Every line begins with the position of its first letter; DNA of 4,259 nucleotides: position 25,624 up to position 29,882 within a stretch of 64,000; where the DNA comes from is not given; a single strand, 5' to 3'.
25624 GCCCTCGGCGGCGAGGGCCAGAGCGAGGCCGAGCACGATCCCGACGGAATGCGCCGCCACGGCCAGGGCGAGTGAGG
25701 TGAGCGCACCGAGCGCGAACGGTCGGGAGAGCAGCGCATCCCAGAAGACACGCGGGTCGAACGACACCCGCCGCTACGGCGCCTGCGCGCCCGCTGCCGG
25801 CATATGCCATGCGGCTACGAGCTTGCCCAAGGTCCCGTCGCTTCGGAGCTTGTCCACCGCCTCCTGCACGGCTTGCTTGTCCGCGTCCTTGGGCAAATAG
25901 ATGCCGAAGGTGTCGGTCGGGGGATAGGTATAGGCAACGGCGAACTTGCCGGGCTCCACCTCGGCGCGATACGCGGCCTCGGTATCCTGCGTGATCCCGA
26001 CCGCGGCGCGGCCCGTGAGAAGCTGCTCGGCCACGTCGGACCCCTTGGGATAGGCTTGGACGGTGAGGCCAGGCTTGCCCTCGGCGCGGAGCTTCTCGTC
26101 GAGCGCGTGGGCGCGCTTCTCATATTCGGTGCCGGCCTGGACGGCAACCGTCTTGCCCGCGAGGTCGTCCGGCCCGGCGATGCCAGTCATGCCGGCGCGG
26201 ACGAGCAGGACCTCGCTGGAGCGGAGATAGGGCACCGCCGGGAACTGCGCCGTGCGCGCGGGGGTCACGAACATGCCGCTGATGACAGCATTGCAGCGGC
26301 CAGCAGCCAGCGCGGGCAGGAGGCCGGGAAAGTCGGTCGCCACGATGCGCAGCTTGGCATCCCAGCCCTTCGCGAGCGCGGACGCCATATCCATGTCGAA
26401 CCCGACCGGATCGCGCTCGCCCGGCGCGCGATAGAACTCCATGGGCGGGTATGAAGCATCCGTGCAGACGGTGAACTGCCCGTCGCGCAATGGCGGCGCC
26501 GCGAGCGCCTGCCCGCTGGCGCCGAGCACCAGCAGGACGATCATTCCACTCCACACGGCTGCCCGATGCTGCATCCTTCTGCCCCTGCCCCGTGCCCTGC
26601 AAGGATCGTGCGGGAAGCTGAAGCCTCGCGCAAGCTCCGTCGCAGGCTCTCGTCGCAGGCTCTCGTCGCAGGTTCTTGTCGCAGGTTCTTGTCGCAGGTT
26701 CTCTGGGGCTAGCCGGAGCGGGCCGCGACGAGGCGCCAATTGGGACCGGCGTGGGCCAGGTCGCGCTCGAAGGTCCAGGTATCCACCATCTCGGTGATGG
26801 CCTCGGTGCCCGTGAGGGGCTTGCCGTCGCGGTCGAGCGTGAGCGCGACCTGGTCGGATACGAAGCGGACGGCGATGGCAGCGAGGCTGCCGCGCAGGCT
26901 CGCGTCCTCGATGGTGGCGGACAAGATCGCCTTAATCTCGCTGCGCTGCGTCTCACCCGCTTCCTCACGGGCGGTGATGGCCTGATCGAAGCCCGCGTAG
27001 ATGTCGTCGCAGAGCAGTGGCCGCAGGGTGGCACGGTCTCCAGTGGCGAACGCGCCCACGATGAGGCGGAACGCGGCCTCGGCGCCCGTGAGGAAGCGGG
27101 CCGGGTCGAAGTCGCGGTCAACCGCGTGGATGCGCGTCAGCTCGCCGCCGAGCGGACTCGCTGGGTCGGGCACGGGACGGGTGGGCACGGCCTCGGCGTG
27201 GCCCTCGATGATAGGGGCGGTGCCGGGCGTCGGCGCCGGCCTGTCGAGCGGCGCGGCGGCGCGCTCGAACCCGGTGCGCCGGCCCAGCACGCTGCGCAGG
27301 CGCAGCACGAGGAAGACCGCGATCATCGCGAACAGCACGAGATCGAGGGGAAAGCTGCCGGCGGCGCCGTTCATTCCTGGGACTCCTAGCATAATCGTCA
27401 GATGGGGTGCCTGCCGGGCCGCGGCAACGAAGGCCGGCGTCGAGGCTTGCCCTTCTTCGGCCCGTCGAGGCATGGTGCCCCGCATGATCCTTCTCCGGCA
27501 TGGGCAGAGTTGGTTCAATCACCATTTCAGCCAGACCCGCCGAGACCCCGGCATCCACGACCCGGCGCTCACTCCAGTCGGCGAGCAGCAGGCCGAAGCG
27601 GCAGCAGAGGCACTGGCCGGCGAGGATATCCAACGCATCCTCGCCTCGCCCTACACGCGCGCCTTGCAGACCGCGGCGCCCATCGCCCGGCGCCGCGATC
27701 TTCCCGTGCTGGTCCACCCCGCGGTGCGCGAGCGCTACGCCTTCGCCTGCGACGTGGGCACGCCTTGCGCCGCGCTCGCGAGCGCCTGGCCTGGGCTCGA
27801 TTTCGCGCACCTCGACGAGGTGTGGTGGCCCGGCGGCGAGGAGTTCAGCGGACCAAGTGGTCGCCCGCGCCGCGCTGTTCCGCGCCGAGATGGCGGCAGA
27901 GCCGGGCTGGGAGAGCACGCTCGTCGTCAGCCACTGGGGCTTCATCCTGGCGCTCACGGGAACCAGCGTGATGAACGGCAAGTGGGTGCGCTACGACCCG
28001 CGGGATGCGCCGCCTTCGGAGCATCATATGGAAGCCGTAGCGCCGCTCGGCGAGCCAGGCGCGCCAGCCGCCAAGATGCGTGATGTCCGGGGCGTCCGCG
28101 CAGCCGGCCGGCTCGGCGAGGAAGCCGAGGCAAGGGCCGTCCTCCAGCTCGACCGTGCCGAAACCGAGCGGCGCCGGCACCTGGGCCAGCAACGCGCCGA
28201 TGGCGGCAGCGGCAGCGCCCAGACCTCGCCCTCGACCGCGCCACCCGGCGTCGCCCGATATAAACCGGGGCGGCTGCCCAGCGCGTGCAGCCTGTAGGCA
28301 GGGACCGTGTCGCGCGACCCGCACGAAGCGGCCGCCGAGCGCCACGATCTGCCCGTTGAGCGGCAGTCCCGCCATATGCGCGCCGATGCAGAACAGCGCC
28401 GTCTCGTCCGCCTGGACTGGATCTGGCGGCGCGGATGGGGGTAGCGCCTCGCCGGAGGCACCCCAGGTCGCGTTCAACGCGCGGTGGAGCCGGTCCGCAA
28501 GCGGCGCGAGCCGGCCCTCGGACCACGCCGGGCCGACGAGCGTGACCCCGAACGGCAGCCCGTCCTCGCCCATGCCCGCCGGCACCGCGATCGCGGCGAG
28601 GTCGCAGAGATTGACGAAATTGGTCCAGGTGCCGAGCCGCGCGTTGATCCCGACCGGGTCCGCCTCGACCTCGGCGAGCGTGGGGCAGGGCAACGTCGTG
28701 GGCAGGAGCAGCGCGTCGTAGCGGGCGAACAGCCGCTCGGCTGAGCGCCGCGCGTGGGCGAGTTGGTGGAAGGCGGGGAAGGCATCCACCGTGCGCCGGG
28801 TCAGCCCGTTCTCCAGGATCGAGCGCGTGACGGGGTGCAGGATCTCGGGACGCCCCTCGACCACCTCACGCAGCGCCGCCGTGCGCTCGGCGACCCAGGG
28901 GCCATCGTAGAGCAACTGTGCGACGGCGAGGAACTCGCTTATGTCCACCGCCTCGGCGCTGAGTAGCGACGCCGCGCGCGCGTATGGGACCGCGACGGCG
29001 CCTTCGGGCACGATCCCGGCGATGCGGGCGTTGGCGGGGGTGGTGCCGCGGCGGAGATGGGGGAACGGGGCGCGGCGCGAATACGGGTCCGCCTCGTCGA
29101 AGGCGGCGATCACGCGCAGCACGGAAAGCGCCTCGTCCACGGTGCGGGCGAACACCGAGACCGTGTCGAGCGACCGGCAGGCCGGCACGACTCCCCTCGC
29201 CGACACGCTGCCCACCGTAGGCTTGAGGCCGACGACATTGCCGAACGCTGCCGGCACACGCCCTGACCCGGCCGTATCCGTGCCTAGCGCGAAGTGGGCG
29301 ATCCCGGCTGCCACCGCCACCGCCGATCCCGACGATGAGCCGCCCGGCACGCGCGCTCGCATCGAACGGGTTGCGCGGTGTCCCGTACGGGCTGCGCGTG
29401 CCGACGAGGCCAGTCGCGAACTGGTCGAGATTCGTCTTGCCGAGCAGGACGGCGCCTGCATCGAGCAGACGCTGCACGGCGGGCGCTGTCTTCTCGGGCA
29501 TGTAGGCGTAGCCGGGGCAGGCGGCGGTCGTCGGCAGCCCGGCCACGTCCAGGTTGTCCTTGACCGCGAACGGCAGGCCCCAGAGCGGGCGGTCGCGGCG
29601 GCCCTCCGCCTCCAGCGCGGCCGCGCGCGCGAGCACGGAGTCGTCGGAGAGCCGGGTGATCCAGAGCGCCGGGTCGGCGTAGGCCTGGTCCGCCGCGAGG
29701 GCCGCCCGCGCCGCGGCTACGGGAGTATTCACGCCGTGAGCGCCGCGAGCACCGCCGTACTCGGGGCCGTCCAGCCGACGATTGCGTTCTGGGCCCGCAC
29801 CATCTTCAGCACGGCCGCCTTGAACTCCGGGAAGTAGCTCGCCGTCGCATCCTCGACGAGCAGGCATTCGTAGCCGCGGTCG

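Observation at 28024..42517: Divergent operon pair for an N-rich (ureido) compound: two in-operon BiuH/TrtA-like cysteine hydrolases, AmiF-like amidase, allophanate hydrolase and hydantoinase, with two ABC importers and no regulator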

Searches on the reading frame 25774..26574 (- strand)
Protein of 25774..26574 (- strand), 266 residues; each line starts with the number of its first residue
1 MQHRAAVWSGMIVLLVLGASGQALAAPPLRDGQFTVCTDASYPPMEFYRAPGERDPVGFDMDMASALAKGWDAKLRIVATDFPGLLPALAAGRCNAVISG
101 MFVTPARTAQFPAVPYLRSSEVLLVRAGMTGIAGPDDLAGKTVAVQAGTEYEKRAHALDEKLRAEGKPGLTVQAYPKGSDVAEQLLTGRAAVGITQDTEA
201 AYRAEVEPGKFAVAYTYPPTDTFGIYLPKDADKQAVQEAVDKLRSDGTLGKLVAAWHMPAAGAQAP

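Call 74: search_protein_families(library=pfam, proteins=[window:25774-26574:-], max_evalue=0.00001)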
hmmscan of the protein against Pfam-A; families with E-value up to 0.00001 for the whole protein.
window:25774-26574:- (266 aa): 1 family
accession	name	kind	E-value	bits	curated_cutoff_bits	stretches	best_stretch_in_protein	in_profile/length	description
PF00497.25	SBP_bac_3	-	7.1e-26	91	26.4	1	35-257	2-130/132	Bacterial extracellular solute-binding proteins, family 3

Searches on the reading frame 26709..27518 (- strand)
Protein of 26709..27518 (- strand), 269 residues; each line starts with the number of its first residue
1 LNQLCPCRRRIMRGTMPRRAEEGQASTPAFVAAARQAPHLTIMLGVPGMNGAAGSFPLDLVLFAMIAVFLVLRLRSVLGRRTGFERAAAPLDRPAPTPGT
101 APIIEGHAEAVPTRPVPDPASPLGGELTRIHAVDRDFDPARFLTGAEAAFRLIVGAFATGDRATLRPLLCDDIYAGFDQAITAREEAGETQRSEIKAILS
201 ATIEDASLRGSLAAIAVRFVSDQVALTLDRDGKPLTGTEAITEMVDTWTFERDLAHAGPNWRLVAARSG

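Call 11: search_protein_families(library=ncbifam, proteins=[window:26709-27518:-], max_evalue=0.00001)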
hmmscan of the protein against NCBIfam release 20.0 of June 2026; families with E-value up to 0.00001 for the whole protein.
window:26709-27518:- (269 aa): 2 families
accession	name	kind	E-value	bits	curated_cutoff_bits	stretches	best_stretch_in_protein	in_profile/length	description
NF033779.0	Tim44_TimA_adap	subfamily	2.7e-66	223.6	80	1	59-265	2-214/215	Tim44/TimA family putative adaptor protein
NF033778.1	trans_TimA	equivalog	7.3e-38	130.1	200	1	60-265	2-192/198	TIM44-related membrane protein TimA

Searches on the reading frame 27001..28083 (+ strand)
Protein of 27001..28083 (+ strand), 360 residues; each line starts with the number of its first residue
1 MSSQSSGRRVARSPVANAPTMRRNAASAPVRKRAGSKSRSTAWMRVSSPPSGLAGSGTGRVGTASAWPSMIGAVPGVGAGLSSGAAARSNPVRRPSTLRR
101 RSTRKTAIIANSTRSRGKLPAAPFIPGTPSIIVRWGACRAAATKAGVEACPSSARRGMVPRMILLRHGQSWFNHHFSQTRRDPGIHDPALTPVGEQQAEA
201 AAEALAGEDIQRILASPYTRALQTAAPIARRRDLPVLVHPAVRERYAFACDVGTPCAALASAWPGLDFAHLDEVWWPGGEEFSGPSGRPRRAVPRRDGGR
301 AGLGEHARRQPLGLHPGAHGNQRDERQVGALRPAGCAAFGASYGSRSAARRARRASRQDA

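Call 46: search_protein_families(library=pfam, proteins=[window:27001-28083:+], max_evalue=0.001)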
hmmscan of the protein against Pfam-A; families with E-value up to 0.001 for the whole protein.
window:27001-28083:+ (360 aa): 1 family
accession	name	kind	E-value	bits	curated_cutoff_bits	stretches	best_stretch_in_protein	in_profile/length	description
PF00300.27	His_Phos_1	-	4e-21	76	21.7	1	163-288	2-125/194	Histidine phosphatase superfamily (branch 1)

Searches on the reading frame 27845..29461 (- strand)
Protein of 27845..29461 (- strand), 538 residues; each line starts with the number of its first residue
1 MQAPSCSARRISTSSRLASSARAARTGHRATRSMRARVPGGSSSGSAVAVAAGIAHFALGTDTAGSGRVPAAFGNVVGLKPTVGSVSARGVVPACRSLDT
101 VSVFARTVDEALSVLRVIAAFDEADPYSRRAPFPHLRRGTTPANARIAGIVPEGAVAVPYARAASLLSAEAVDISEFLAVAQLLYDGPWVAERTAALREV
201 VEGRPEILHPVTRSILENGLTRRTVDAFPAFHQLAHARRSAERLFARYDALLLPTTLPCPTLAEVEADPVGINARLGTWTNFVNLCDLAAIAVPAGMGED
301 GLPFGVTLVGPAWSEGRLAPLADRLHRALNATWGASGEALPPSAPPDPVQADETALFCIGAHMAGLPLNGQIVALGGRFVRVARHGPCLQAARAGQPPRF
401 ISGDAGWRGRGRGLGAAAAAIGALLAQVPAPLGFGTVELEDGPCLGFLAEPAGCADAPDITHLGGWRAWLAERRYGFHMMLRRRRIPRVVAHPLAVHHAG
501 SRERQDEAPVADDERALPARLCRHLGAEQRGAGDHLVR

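Call 7: search_protein_families(library=ncbifam, proteins=[window:27845-29461:-], max_evalue=0.00001)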
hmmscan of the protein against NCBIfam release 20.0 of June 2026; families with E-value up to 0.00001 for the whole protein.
window:27845-29461:- (538 aa): 26 families (the best 25 are shown)
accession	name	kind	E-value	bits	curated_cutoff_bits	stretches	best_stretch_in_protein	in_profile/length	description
NF006043.0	PRK08186.1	subfamily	7.3e-141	470.5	487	1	34-473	143-597/600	allophanate hydrolase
TIGR02713.1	allophanate_hyd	equivalog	1.6e-133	446.2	511.05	1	34-471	106-563/563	allophanate hydrolase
TIGR00132.1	gatA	equivalog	1.7e-40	139.2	481.1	1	35-140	134-239/466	Asp-tRNA(Asn)/Glu-tRNA(Gln) amidotransferase subunit GatA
NF005460.0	PRK07056.1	subfamily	6e-36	124.4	447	1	32-329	151-453/457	amidase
NF006169.0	PRK08310.1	equivalog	1.4e-33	116.9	391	1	35-328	104-393/395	amidase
NF004815.0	PRK06169.1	equivalog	4e-33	114.7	506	1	36-330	153-460/471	amidase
TIGR02715.1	amido_AtzE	subfamily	8.5e-33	114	425.75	1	35-327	142-446/452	AtzE family amidohydrolase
NF006631.0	PRK09201.1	equivalog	1.6e-32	112.8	461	1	35-327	149-453/466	AtzE family amidohydrolase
NF006006.0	PRK08137.1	equivalog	2.5e-32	112.4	534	1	18-132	166-280/529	amidase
NF005688.0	PRK07488.1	equivalog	9.7e-31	107.2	532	1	36-120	152-236/474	indoleacetamide hydrolase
NF005300.0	PRK06828.1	subfamily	4.1e-30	104.6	494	1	35-129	165-259/491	amidase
NF004766.0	PRK06102.1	equivalog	9.6e-29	100.8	559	1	29-322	145-444/455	amidase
NF005565.0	PRK07235.1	subfamily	1.5e-28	99.7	545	1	34-131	163-260/506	amidase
NF004717.0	PRK06061.1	equivalog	3.1e-28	98.7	498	1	34-327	155-465/483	amidase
NF005450.0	PRK07042.1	equivalog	1.1e-26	93.3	458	1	36-321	149-444/464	amidase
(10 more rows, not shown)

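Call 8: search_protein_families(library=pfam, proteins=[window:27845-29461:-], max_evalue=0.00001)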
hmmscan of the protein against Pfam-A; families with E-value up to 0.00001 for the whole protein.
window:27845-29461:- (538 aa): 2 families
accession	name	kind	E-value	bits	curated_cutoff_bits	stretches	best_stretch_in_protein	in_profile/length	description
PF01425.27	Amidase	-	2.2e-50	172.5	27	1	35-318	123-444/445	Amidase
PF21986.1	AH_C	-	4.6e-21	75.5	27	1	355-471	2-123/123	Allophanate hydrolase C-terminal domain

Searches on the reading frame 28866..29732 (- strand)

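Call 7: search_protein_families(library=ncbifam, proteins=[window:28866-29732:-], max_evalue=0.00001)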
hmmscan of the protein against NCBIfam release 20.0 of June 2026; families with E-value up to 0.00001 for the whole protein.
window:28866-29732:- (288 aa): 25 families
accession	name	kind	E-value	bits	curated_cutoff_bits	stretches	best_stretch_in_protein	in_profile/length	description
NF006043.0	PRK08186.1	subfamily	5.3e-52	177.1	487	1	4-128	23-147/600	allophanate hydrolase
TIGR02713.1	allophanate_hyd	equivalog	3e-47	161.4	511.05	1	22-130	2-112/563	allophanate hydrolase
NF005688.0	PRK07488.1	equivalog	5.6e-23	81.6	532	1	25-130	47-156/474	indoleacetamide hydrolase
NF004816.0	PRK06170.1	equivalog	2.1e-20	72.8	503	1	35-130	57-157/493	amidase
TIGR02715.1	amido_AtzE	subfamily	2.3e-20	73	425.75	1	6-130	18-147/452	AtzE family amidohydrolase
NF006631.0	PRK09201.1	equivalog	1.2e-18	67.1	461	1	7-130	26-154/466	AtzE family amidohydrolase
NF005460.0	PRK07056.1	subfamily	3.4e-18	65.8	447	1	14-138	36-164/457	amidase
NF006169.0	PRK08310.1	equivalog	3.6e-18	66.1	391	1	39-125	15-104/395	amidase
NF004717.0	PRK06061.1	equivalog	2.9e-17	62.5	498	1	32-130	61-161/483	amidase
TIGR00132.1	gatA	equivalog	8.2e-16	57.8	481.1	1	26-127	34-136/466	Asp-tRNA(Asn)/Glu-tRNA(Gln) amidotransferase subunit GatA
NF004766.0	PRK06102.1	equivalog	2.4e-15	56.6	559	1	3-126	23-150/455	amidase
NF005686.0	PRK07486.1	subfamily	1.2e-14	53.9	465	1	29-130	56-161/486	amidase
NF005687.0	PRK07487.1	subfamily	8.7e-14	51.2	428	1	27-140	47-160/468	amidase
NF009119.0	PRK12470.1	equivalog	2.4e-13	49.9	498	1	41-131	65-154/462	amidase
NF004622.0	PRK05962.1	equivalog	1e-12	47.7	463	1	25-128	25-133/431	amidase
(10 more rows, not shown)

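Call 8: search_protein_families(library=pfam, proteins=[window:28866-29732:-], max_evalue=0.00001)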
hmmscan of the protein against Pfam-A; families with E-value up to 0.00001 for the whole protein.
window:28866-29732:- (288 aa): 1 family
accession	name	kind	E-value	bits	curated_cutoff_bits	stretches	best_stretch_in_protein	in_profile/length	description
PF01425.27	Amidase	-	2.2e-26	93.4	27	1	19-130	13-128/445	Amidase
